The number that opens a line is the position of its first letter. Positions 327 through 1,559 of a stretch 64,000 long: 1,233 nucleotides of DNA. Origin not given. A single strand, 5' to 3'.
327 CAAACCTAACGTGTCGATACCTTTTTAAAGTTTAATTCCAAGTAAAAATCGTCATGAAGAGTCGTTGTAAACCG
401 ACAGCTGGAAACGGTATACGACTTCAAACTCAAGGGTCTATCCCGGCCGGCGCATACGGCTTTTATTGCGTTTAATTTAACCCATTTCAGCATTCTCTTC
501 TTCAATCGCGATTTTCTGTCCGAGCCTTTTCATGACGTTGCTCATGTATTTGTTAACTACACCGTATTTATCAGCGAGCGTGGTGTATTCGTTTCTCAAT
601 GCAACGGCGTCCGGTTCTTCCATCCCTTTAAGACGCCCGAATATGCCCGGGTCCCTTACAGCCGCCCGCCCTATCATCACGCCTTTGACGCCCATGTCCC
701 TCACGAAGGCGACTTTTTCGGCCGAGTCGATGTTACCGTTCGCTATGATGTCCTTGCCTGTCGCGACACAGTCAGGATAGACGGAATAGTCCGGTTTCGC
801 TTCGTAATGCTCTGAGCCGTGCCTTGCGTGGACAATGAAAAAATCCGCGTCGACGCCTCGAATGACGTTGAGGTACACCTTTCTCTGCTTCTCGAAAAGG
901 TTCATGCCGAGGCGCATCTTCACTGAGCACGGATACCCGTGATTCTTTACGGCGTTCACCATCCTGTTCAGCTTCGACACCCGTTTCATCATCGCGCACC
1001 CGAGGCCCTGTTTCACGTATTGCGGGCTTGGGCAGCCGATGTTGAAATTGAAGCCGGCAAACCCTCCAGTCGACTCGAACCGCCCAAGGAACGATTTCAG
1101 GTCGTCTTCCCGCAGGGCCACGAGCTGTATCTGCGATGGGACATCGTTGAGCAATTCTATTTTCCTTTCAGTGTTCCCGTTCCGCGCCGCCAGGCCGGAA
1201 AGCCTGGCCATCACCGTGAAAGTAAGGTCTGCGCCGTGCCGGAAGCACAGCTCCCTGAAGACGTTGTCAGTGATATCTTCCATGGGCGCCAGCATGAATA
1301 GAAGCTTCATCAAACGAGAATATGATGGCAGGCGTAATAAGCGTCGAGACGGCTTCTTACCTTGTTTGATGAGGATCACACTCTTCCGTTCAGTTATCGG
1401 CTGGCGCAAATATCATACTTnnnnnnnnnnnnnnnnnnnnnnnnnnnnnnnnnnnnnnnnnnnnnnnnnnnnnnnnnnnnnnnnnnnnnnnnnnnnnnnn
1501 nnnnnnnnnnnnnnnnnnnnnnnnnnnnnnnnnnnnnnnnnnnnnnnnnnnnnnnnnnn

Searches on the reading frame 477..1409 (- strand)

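Call 58: search_protein_families(library=pfam, proteins=[window:477-1409:-], max_evalue=0.001)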
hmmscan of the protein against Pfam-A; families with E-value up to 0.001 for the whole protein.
window:477-1409:- (310 aa): 2 families
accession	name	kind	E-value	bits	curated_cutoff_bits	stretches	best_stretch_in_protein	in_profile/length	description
PF01207.24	Dus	-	1.5e-37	129.8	20.4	1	39-290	1-260/311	Dihydrouridine synthase (Dus)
PF04131.20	NanE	-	0.00023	20.9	27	1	200-254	126-180/192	Putative N-acetylmannosamine-6-phosphate epimerase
